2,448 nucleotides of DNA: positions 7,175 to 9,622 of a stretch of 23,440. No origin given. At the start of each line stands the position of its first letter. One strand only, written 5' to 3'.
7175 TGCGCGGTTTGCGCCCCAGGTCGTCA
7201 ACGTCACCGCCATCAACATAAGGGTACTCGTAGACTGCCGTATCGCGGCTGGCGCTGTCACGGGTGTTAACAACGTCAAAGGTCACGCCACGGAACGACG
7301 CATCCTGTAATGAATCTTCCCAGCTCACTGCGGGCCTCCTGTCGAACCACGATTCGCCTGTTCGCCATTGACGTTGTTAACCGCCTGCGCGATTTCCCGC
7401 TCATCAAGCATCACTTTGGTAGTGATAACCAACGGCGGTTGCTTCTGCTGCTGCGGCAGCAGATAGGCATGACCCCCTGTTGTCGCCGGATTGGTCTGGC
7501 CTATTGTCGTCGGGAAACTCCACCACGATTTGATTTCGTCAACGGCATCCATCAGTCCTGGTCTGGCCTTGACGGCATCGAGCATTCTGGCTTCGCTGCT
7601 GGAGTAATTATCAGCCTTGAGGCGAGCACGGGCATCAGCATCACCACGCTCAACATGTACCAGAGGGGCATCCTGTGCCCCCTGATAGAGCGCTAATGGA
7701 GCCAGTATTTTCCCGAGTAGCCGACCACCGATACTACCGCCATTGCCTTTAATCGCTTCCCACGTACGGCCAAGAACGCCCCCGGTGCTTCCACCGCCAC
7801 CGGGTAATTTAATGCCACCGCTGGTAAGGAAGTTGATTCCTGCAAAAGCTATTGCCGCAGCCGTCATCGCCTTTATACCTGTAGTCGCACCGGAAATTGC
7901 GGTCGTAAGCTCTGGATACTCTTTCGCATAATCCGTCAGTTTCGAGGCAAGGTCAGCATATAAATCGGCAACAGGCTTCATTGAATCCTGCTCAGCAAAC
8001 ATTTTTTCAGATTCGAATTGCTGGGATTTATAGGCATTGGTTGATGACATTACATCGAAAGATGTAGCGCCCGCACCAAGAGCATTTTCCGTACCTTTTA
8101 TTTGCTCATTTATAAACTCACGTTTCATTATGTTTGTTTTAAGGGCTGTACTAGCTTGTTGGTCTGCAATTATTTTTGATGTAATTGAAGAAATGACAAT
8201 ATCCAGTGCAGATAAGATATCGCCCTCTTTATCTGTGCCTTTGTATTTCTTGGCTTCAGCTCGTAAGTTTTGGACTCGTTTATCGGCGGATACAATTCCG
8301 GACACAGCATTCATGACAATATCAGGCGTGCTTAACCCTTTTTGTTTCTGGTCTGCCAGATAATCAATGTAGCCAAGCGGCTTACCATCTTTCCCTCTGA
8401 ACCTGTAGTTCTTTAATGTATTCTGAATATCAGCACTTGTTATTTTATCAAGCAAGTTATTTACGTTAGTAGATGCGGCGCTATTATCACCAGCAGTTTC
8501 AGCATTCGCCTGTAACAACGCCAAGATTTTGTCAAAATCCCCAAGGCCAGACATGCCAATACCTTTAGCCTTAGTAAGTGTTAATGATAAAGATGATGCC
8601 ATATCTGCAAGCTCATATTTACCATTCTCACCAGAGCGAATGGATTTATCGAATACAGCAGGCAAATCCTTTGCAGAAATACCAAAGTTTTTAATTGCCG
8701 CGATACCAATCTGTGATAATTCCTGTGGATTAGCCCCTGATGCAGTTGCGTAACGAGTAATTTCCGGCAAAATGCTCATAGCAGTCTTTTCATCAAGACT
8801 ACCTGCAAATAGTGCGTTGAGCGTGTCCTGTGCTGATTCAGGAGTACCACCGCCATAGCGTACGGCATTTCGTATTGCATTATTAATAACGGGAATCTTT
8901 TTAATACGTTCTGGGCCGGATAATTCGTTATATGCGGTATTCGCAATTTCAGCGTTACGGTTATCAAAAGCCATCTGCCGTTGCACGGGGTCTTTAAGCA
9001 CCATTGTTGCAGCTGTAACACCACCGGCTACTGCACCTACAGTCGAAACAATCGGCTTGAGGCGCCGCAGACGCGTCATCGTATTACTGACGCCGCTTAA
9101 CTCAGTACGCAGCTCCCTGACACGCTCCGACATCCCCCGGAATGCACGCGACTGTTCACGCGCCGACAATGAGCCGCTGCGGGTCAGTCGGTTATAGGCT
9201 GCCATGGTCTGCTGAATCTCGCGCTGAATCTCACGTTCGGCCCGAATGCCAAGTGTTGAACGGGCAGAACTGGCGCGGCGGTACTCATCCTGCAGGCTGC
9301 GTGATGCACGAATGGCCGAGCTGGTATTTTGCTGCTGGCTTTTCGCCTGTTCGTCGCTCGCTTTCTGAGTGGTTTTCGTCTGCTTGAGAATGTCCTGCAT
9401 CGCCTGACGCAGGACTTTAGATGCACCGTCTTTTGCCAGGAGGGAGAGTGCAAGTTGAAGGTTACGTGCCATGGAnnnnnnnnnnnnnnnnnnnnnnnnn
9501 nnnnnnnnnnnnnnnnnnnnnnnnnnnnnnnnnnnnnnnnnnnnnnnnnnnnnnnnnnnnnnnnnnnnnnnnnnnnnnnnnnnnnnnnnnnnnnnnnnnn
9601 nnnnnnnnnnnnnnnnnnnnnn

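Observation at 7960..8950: AT-rich ~1-kb block embedded in-frame in the tape-measure gene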

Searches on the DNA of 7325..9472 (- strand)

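Call 6: search_dna_similar(query=window:7325-9472:-, collection=phages, mode=distant, max_rows=30)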
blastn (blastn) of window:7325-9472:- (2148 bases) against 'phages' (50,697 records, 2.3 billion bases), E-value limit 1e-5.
No match.

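Call 7: search_dna_similar(query=window:7325-9472:-, collection=ecoli_genomes, mode=near, max_rows=30, rows=spread)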
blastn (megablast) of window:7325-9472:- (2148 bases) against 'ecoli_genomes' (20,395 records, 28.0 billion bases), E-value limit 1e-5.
No match.
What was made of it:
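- Tried and rejected: Nucleotide searches with the gene found nothing: blastn against the phage collection and megablast against complete E. coli genomes (calls 6, 7).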
